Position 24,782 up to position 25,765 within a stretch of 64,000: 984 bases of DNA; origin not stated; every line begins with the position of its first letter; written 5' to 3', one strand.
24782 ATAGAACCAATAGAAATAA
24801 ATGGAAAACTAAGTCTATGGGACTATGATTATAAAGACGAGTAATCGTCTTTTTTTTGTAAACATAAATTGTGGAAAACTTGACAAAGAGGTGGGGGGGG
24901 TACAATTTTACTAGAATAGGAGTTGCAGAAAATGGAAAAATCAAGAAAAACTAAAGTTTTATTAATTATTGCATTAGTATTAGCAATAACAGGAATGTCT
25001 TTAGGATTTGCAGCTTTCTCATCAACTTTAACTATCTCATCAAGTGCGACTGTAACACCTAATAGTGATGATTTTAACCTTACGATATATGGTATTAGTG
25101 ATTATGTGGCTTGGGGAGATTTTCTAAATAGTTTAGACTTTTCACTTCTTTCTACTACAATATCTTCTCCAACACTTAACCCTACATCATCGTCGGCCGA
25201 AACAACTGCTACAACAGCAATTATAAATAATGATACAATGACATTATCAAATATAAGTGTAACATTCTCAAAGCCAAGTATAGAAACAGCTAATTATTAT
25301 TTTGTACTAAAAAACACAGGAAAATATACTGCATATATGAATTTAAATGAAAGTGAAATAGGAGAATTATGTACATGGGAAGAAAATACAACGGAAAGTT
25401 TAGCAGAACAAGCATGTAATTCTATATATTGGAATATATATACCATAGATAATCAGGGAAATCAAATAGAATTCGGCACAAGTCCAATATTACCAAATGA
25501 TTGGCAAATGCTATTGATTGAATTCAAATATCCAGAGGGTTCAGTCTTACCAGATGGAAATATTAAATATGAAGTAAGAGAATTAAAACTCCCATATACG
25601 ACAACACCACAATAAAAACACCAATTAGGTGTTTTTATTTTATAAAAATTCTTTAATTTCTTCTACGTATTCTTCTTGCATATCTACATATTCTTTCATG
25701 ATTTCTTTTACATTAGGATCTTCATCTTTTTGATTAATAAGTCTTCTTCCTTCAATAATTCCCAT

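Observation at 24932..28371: Two paralogous secreted proteins with TasA/camelysin-like (SipW-cognate-like) signal peptides, but no sipW in the window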

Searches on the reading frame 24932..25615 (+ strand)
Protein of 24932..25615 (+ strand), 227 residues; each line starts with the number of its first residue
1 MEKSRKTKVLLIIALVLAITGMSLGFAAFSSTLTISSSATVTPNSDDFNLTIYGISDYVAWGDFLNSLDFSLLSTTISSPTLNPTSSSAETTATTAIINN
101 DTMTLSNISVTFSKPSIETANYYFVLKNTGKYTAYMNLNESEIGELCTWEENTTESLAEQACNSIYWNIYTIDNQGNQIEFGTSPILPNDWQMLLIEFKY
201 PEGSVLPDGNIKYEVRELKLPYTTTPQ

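Call 3: search_protein_families(library=ncbifam, proteins=[window:24932-25615:+], max_evalue=10)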
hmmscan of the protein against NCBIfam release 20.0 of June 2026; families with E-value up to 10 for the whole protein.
window:24932-25615:+ (227 aa): 1 family
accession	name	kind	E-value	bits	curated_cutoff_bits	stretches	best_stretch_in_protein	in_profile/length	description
NF004711.0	PRK06049.1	equivalog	0.18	11.9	130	1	38-64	33-59/156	50S ribosomal protein L30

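Call 4: search_protein_families(library=pfam, proteins=[window:24932-25615:+], max_evalue=10)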
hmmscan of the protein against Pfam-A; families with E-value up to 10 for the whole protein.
window:24932-25615:+ (227 aa): 1 family
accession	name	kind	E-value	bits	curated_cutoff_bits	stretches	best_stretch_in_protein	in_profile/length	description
PF02706.20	Wzz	-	0.13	13.1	25.5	1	8-48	15-54/91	Chain length determinant protein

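Call 14: find_encoding_contigs(protein=window:24932-25615:+, flank=10000, max_places=10)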
Protein window:24932-25615:+ (227 aa): 9 contigs read that carry it; 3 places shown.
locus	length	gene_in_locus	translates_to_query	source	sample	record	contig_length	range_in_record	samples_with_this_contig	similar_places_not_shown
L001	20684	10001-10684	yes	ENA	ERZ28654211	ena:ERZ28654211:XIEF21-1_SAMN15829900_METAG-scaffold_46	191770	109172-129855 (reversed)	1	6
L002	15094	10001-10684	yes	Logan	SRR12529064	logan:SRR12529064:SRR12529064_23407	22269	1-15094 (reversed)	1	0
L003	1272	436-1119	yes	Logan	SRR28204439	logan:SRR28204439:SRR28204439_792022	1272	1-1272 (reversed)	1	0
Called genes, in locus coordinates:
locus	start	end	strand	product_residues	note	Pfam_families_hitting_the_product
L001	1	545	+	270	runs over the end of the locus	PF09997:DUF2238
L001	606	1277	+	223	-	-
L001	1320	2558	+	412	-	PF02388:FemAB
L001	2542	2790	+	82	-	PF12637:TSCPD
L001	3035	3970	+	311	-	PF13310:Virulence_RhuM, PF02661:Fic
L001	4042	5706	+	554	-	PF00294:PfkB, PF00459:Inositol_P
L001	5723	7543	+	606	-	PF00122:E1-E2_ATPase, PF00702:Hydrolase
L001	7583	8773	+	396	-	PF01183:Glyco_hydro_25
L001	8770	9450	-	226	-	PF17774:YlmH_RBD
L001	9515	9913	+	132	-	PF04266:ASCH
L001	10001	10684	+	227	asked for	-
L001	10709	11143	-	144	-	-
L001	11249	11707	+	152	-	-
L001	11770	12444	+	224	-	PF00293:NUDIX, PF19368:WHD_AraR (weak), PF21906:WHD_NrtR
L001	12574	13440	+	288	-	-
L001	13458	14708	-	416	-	PF05193:Peptidase_M16_C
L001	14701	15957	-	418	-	PF05193:Peptidase_M16_C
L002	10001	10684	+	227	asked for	-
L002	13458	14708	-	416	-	PF05193:Peptidase_M16_C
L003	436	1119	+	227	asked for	-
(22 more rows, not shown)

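Call 16: search_protein_representatives(protein=window:24932-25615:+)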
Query: 227 residues. Proteins with E-value up to 0.001 (for the whole library): 817; up to 1e-10: 393; up to 1e-30: 26. The best 150 are listed.
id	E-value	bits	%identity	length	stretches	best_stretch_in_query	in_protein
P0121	2.1e-140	481.7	98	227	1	1-227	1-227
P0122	5.3e-44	166.7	44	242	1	1-226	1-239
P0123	5.8e-40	153.5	42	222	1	1-226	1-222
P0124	3.8e-39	150.8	41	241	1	2-226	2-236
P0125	2.3e-38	148.2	43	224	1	1-226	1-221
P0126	2.7e-37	144.7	43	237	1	1-225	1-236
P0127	3.4e-37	144.4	46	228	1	1-226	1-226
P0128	7.4e-36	140.1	44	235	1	1-226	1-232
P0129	3.5e-35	137.8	40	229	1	1-224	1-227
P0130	3.1e-34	134.8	39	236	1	1-225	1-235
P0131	2.1e-33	132.0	42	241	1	1-226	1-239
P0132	7.1e-33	130.3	42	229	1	1-225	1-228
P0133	1.6e-32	129.1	39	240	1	1-224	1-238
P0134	4.1e-32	127.8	40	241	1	1-227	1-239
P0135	6.1e-32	127.3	41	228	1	1-226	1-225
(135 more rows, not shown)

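Call 21: find_related_loci(query=A1, collection=genome_contigs, flank=10000)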
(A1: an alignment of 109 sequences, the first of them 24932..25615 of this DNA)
Query A1 (227 aa) in genome_contigs; peptide patterns used: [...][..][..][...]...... (x = any residue, [..] = any of these).
169 stretches matched a pattern; 129 encode a relative of the query (tblastn E <= 1e-3); the best 80 are kept; 80 distinct loci.
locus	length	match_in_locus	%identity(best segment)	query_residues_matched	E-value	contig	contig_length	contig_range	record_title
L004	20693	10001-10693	38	1-224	3e-36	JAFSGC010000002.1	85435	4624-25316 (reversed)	MAG: Bacilli bacterium isolate RGIG3111 Goat_Rectum-6__c25265, whole genome shotgun sequence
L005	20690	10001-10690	37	1-226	1e-35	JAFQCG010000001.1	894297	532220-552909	MAG: Bacilli bacterium isolate RGIG1688 Goat_Cecum-2__c145, whole genome shotgun sequence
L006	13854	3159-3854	39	3-225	8e-33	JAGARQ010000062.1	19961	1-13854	MAG: Bacilli bacterium isolate RGIG8711 Water_deer_Colon-3__c530217, whole genome shotgun sequence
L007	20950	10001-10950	38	1-225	1e-30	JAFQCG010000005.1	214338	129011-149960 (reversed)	MAG: Bacilli bacterium isolate RGIG1688 Goat_Cecum-2__c280, whole genome shotgun sequence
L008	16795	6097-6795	39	1-227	3e-29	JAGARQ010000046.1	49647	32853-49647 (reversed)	MAG: Bacilli bacterium isolate RGIG8711 Water_deer_Colon-3__c320345, whole genome shotgun sequence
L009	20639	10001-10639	33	1-222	7e-28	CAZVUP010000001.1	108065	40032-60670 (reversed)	MAG TPA_asm: uncultured Muribaculaceae bacterium isolate SRP278969_co2_176 genome assembly, contig: NODE_64_length_10806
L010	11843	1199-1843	32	1-224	1e-27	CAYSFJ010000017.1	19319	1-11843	MAG TPA_asm: uncultured Mycoplasma sp. isolate binchicken_co354_426 genome assembly, contig: NODE_2932_length_19319_cov_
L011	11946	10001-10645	30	1-224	5e-27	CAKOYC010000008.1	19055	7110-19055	MAG: uncultured Bacilli bacterium isolate REFINED_METABAT215_TOP10_CONTIGS_1500_ASSEMBLY_K77_MERGED__Hadza_MoBio_hadza-A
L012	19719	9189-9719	43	1-176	4e-27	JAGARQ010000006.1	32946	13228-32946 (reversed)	MAG: Bacilli bacterium isolate RGIG8711 Water_deer_Colon-3__c52953, whole genome shotgun sequence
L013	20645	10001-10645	30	1-224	7e-27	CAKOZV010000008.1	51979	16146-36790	MAG: uncultured Bacilli bacterium isolate REFINED_METABAT215_TOP10_CONTIGS_1500_ASSEMBLY_K77_MERGED__Hadza_MoBio_hadza-E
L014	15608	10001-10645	30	1-224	5e-27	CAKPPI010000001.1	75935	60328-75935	MAG: uncultured Bacilli bacterium isolate REFINED_METABAT215_TOP10_CONTIGS_1500_ASSEMBLY_K77_MERGED__Hadza_MoBio_hadza-E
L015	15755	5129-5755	29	5-222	9e-27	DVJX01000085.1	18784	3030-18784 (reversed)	MAG TPA_asm: Candidatus Faecisoma merdavium isolate 6595 CHK47__C244506_L18784_ERR2241733, whole genome shotgun sequence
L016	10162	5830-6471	31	1-224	9e-27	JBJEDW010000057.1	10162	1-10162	MAG: Bacilli bacterium isolate SARD13_bin.020 NODE_3806_length_10162_cov_9.397150, whole genome shotgun sequence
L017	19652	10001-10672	30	1-224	8e-27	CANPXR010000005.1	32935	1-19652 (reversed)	MAG: uncultured Bacilli bacterium isolate Lapin-004__bin62 genome assembly, contig: Lapin-004__NODE_1571_length_32935_co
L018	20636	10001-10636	32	1-222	3e-26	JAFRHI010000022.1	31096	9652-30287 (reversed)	MAG: Bacilli bacterium isolate RGIG2470 Goat_Jejunum-2__c300937, whole genome shotgun sequence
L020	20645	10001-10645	30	1-224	2e-25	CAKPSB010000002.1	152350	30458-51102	MAG: uncultured Bacilli bacterium isolate REFINED_METABAT215_TOP10_CONTIGS_1500_ASSEMBLY_K77_MERGED__Hadza_MoBio_hadza-I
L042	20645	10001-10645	29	1-224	8e-24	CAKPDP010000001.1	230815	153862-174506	MAG: uncultured Bacilli bacterium isolate REFINED_METABAT215_TOP10_CONTIGS_1500_ASSEMBLY_K77_MERGED__Hadza_MoBio_hadza-I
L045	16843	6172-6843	30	1-224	1e-23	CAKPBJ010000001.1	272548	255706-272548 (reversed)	MAG: uncultured Bacilli bacterium isolate REFINED_METABAT215_TOP10_CONTIGS_1500_ASSEMBLY_K77_MERGED__Hadza_MoBio_hadza-A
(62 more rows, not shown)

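Call 26: search_protein_families(library=pfam, proteins=[L042:10001-10654:+, L042:10702-11832:+, L042:11826-12959:+, L042:12922-14463:+, L045:15790-16311:+, L020:19677-20255:+], max_evalue=1)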
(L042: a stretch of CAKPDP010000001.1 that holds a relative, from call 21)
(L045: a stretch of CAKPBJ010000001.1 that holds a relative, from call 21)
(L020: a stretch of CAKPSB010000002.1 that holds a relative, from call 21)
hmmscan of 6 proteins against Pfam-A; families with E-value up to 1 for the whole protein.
L042:10001-10654:+ (217 aa): 1 family
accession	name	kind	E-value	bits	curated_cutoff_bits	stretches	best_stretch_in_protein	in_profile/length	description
PF19453.4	DUF5991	-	0.2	12.4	24.3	0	76-115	36-75/122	Family of unknown function (DUF5991)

L042:10702-11832:+ (376 aa): 3 families
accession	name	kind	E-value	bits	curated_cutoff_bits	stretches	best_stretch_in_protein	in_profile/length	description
PF00717.28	Peptidase_S24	-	1.9e-11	44.1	23.3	1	273-356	34-113/116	Peptidase S24-like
PF10502.14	Peptidase_S26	-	0.00019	21.9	22.9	1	258-315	7-67/168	Signal peptidase, peptidase S26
PF12671.13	Amidase_6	-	0.064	13.8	23.2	1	272-345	75-147/163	Putative amidase domain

L042:11826-12959:+ (377 aa): 1 family
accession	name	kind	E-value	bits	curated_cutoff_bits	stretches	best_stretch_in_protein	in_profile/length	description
PF17231.7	DUF5305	-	1.3e-14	54.6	29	1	137-358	1-217/217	Family of unknown function (DUF5305)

L042:12922-14463:+ (513 aa): 1 family
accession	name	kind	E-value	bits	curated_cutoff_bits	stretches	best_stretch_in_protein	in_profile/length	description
PF25373.1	SBNO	-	0.12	12.9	24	0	315-402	15-98/119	SBNO alpha/beta domain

L045:15790-16311:+ (173 aa): 1 family
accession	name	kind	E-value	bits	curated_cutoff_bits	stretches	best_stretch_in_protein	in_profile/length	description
PF10502.14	Peptidase_S26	-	1.4e-06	28.8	22.9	1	14-75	4-67/168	Signal peptidase, peptidase S26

L020:19677-20255:+ (192 aa): 6 families
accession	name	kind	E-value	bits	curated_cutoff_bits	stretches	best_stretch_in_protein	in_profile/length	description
PF10502.14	Peptidase_S26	-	0.011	16.1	22.9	1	20-103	6-80/168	Signal peptidase, peptidase S26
PF06358.17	BNYVV_TGB3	-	0.035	14.9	27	1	13-47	7-41/111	Beet necrotic yellow vein virus, movement protein TGB3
PF20082.4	DUF6476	-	0.076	13.4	24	1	3-40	3-39/91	Family of unknown function (DUF6476)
PF25184.1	YxzE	-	0.31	12.5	40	0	152-180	1-29/65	YxzE-like putative bacteriocin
PF10717.14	ODV-E18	-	0.32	11.3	28.1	0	14-35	25-46/87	Occlusion-derived virus envelope protein ODV-E18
PF13624.11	SurA_N_3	-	0.65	10.3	27.2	0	18-70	12-52/162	SurA-like N-terminal domain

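Call 27: search_protein_families(library=ncbifam, proteins=[L042:10001-10654:+, L042:10702-11832:+, L042:11826-12959:+, L042:12922-14463:+, L045:15790-16311:+, L020:19677-20255:+], max_evalue=1)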
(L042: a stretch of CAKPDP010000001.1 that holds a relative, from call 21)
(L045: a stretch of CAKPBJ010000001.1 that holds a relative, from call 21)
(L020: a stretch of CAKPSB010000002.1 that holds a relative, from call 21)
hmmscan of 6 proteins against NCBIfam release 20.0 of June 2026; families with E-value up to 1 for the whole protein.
L042:10001-10654:+ (217 aa): 0 families

L042:10702-11832:+ (376 aa): 6 families
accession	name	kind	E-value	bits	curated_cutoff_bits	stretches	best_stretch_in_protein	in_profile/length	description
TIGR02228.1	sigpep_I_arch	equivalog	2.1e-25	89.4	51.85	1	248-374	3-135/158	signal peptidase I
NF046067.1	SigPepSipWBacil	equivalog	6.4e-17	61.7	190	1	272-368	36-136/189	signal peptidase I SipW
TIGR02227.1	sigpep_I_bact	equivalog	1.3e-08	34.9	47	1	258-327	4-76/162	signal peptidase I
NF007621.2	PRK10276.1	subfamily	0.00077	19.5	110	1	275-359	30-111/115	translesion error-prone DNA polymerase V autoproteolytic subunit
TIGR02754.1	sod_Ni_protease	equivalog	0.0075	16.7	63.25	1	279-347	3-76/90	nickel-type superoxide dismutase maturation protease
TIGR00498.1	lexA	equivalog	0.051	13.1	110.95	1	275-324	116-165/203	transcriptional repressor LexA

L042:11826-12959:+ (377 aa): 1 family
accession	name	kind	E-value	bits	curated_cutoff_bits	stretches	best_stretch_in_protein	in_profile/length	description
NF042931.1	SAG1386_EF1546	equivalog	0.12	12.4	80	1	12-62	16-67/158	SAG1386/EF1546 family surface-associated protein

L042:12922-14463:+ (513 aa): 0 families

L045:15790-16311:+ (173 aa): 3 families
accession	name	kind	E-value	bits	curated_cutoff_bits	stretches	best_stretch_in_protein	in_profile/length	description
TIGR02228.1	sigpep_I_arch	equivalog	2e-30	105.8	51.85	1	5-142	4-148/158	signal peptidase I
NF046067.1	SigPepSipWBacil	equivalog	6e-27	94.4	190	1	13-169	18-183/189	signal peptidase I SipW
TIGR02227.1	sigpep_I_bact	equivalog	2.6e-08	33.9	47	1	15-110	3-101/162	signal peptidase I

L020:19677-20255:+ (192 aa): 3 families
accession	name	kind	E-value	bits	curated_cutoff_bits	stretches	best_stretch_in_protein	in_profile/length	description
TIGR02228.1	sigpep_I_arch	equivalog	3.5e-24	85.5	51.85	1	15-170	6-154/158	signal peptidase I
NF046067.1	SigPepSipWBacil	equivalog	1.7e-20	73.4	190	1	10-173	2-164/189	signal peptidase I SipW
TIGR02227.1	sigpep_I_bact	equivalog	1.4e-05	25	47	1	30-113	4-85/162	signal peptidase I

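Call 29: predict_structure(alignment_id=A1)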
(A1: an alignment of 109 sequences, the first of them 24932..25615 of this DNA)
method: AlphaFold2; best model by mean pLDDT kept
length: 227 residues; sequences in the alignment: 109
mean_pLDDT: 92.5   pTM: 0.78
mean pLDDT of the five models: 92.5, 91.8, 91.2, 91.2, 90.4
residues with pLDDT >= 90: 185; 70-90: 29; 50-70: 13; < 50: 0
segments of 3 or more residues with pLDDT < 50: none
pLDDT, mean of each block of 10 residues (from residue 1): 91 98 92 64 81 96 96 98 79 97 97 94 97 91 94 98 97 95 93 97 96 97 90
secondary structure, 60 per line:
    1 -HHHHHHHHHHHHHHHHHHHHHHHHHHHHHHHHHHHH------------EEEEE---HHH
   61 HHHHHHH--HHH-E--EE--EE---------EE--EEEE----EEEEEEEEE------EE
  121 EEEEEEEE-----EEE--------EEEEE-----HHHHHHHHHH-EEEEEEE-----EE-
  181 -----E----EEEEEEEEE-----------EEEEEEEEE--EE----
elements in order: H2-37 E50-54 H58-67 E96-99 E104-112 E119-128 E134-136 E145-149 H155-164 E166-172 E191-199 E211-219

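Call 36: find_homologous_proteins(query=A2, max_evalue=0.001)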
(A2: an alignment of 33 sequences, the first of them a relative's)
Query A2 (33 sequences) (380 aa, profile of the alignment): 911 proteins with E <= 0.001 among 8000 candidates; the best 120 are listed.
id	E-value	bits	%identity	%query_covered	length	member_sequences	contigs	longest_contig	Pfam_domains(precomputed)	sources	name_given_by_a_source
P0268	1.9e-169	582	56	99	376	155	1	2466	PF00717.29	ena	-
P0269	6.6e-167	573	57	99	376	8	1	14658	PF00717.29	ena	-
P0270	7.1e-167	573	58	99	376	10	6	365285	PF00717.29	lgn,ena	-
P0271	9.6e-167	573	57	99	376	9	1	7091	PF00717.29,PF10502.15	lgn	-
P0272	1.6e-166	572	58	99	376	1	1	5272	PF00717.29,PF10502.15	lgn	-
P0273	2.8e-166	571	57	99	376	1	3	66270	PF00717.29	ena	-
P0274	3.4e-166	571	58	99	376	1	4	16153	PF00717.29,PF10502.15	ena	-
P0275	5.2e-166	570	56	99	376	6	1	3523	PF00717.29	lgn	-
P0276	5.5e-166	570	58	99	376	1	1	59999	PF00717.29,PF10502.15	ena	-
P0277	5.6e-166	570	56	99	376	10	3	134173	PF00717.29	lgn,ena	-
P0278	7.8e-166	570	58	99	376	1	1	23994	PF00717.29,PF10502.15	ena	-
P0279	9.9e-166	569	57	99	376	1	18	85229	PF00717.29,PF10502.15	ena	-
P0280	1.3e-165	569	57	99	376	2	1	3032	PF00717.29,PF10502.15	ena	-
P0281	2.4e-165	568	57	99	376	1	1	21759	PF00717.29,PF10502.15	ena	-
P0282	3.8e-165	567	58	99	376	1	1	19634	PF00717.29,PF10502.15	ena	-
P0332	1.3e-159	549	45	98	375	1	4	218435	PF00717.29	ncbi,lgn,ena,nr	ncbi:MAG: signal peptidase I [Bacilli bacterium]|nr:signal peptidase I [Bacilli bacterium]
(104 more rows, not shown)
